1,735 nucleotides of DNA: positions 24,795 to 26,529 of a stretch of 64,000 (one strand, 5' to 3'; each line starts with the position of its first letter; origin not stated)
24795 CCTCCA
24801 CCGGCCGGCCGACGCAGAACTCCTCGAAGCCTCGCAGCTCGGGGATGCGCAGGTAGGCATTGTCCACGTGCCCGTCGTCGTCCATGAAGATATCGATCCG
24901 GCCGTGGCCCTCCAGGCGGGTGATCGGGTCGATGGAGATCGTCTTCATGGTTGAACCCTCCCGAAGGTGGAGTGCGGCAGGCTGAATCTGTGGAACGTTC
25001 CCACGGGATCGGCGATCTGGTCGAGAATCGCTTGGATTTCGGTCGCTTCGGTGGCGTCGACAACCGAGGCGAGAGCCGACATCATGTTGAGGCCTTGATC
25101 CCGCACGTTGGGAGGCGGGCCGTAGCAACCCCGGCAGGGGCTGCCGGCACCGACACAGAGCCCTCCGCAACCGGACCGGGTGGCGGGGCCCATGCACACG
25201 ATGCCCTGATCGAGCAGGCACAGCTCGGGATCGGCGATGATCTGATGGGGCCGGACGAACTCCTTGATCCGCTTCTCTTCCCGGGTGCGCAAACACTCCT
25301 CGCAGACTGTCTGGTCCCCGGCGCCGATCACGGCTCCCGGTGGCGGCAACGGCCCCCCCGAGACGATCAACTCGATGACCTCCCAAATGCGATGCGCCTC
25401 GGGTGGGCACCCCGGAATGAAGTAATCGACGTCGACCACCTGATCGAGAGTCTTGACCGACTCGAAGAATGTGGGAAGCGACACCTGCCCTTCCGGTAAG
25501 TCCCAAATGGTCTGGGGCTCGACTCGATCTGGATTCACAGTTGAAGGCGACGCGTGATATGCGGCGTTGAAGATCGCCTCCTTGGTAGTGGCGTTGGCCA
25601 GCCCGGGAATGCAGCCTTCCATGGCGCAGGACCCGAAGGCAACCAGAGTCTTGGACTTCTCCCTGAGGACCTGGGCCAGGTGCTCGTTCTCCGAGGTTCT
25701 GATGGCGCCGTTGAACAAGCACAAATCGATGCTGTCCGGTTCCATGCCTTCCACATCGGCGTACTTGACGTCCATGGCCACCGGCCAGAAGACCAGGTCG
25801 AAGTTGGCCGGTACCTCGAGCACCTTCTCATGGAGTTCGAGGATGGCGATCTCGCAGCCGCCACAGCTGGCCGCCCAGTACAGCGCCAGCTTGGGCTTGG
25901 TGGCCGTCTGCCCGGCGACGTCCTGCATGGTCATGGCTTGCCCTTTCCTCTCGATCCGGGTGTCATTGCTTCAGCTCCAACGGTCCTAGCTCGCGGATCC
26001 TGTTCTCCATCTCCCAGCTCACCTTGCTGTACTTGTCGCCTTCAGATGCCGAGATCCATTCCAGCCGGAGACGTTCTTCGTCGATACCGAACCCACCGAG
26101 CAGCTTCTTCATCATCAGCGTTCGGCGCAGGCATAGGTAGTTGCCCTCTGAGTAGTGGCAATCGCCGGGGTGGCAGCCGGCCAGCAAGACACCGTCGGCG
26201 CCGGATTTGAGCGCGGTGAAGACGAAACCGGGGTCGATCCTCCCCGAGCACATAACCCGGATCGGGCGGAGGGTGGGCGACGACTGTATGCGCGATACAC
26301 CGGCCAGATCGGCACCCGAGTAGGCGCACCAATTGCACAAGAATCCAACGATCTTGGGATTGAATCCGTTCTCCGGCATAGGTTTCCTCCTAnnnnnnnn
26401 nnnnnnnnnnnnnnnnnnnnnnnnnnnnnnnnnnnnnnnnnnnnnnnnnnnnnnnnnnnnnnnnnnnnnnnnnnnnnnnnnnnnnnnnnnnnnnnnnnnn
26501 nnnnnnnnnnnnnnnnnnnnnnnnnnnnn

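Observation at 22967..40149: A 17-kb redox island: group-3c-type [NiFe] hydrogenase (MvhADG) plus a complete but split HdrA/HdrB/HdrC set, EtfAB, and two extra HdrD-type modules, in an actinobacterial chromosome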

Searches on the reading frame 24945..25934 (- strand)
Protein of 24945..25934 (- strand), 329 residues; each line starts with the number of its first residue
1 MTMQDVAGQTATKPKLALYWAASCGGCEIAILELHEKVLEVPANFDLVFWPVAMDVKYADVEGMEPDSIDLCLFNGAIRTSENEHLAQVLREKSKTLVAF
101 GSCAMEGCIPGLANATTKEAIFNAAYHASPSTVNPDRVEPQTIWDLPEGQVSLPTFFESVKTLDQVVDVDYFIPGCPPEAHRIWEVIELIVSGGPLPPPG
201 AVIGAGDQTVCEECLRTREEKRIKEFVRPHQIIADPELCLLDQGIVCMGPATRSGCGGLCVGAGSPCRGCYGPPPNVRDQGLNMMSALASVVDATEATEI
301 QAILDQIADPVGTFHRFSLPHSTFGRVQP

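Call 5: search_protein_families(library=pfam, proteins=[window:24945-25934:-], max_evalue=0.001)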
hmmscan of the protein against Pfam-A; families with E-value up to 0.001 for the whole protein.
window:24945-25934:- (329 aa): 1 family
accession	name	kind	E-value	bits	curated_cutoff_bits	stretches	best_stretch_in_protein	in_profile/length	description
PF01058.29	Oxidored_q6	-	2.4e-24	85.9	27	1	24-188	1-126/128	NADH ubiquinone oxidoreductase, 20 Kd subunit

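Call 7: search_protein_families(library=ncbifam, proteins=[window:24945-25934:-], max_evalue=0.001)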
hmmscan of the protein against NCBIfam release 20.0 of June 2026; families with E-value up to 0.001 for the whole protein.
window:24945-25934:- (329 aa): 8 families
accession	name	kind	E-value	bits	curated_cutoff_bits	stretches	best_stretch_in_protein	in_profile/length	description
NF045875.1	F420_non_VhuG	exception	4.9e-62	209.8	450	1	11-322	2-279/286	F420-non-reducing hydrogenase subunit VhuG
NF040831.1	sulfhyd_ShyD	equivalog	7e-19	68.4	460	1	15-277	2-210/240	NAD(P)-dependent hydrogenase/sulfhydrogenase 2 subunit delta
NF040836.1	sulfhyd_HydD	equivalog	4.8e-18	65.3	500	1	13-140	5-125/261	NADPH-dependent hydrogenase/sulfhydrogenase 1 subunit delta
TIGR03294.1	FrhG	equivalog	3.8e-15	56.2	245.5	2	18-115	6-99/228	coenzyme F420 hydrogenase subunit gamma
NF005012.1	PRK06411.1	subfamily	2.8e-06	27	116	1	159-187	123-151/166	NADH-quinone oxidoreductase subunit NuoB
TIGR01957.1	nuoB_fam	subfamily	5e-06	26.5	142.7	1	157-185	105-133/145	NADH-quinone oxidoreductase subunit B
NF011392.0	PRK14817.1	equivalog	1.7e-05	24.6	271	0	158-189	124-155/182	NADH-quinone oxidoreductase subunit B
NF011395.0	PRK14820.1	equivalog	0.00014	21.7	263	0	159-186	122-149/180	NADH-quinone oxidoreductase subunit B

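Call 59: search_solved_structures(query=window:24945-25934:-, max_evalue=0.00001)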
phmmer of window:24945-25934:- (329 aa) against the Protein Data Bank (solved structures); distinct sequences matched with E-value up to 0.00001: 11.
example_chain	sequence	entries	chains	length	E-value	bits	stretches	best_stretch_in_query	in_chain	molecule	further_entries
5odc_E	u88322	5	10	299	3.6e-63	217.1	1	15-322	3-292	Methyl-viologen reducing hydrogenase subunit G | Methyl-viologen reducing hydrogenase, subunit G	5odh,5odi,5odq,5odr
9sw2_E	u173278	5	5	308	1.2e-58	202.2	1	11-322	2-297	F420-non-reducing hydrogenase subunit G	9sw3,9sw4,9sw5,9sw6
9sfi_I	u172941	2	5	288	7.3e-53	183.2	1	11-322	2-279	F420-non-reducing hydrogenase small subunit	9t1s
7t2r_E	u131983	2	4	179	2.5e-24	89.4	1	13-194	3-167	NiFe hydrogenase small subunit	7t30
9nez_A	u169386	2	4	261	1.4e-15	60.7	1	13-141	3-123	Sulfhydrogenase 1 subunit delta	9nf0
9e15_A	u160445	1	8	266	1.8e-15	60.2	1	13-141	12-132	Sulfhydrogenase 1 subunit delta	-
9e1j_A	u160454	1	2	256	2.1e-15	60.1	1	14-141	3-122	Sulfhydrogenase 1 subunit delta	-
5xf9_C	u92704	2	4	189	2.3e-14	56.6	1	13-195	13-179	NAD-reducing hydrogenase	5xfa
3zfs_B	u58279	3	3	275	2e-07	33.9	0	6-110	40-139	F420-REDUCING HYDROGENASE, SUBUNIT GAMMA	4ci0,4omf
6qii_G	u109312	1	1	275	7.1e-07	32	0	13-110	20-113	Coenzyme F420 hydrogenase subunit gamma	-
9r51_C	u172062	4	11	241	1.1e-06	31.3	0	17-109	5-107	F420-reducing [NiFe]-hydrogenase from Methanothermococcus thermolithotrophicus subunit gam | F420-reducing [NiFe]-hydrogenase from Methanothermococcus thermolit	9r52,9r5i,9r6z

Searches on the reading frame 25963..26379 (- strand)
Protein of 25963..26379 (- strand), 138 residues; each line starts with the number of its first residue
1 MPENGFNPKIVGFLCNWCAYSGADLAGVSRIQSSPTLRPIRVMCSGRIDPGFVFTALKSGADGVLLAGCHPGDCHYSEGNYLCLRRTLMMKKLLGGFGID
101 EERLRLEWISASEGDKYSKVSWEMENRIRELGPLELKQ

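Call 5: search_protein_families(library=pfam, proteins=[window:25963-26379:-], max_evalue=0.001)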
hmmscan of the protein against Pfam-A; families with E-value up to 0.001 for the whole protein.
window:25963-26379:- (138 aa): 1 family
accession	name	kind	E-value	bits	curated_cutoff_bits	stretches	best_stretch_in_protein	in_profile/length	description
PF02662.21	FlpD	-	1.2e-49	167.9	22.3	1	10-132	1-123/123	Methyl-viologen-reducing hydrogenase, delta subunit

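Call 7: search_protein_families(library=ncbifam, proteins=[window:25963-26379:-], max_evalue=0.001)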
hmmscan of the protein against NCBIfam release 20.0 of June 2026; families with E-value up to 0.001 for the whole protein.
window:25963-26379:- (138 aa): 3 families
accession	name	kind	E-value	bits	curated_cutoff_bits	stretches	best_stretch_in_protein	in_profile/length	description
NF040770.1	hetero_SS_HdrA2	exception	9.3e-50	169.5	1100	1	6-135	646-775/777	CoB-CoM heterodisulfide reductase HdrA2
NF045873.1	F420_non_VhuD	exception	1.2e-34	119.2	215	1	8-137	2-131/132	F420-non-reducing hydrogenase iron-sulfur subunit VhuD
NF041891.1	hdrA_Methbact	equivalog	5.2e-08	31.6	1300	1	9-106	645-736/762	ferredoxin:CoB-CoM heterodisulfide reductase subunit HdrA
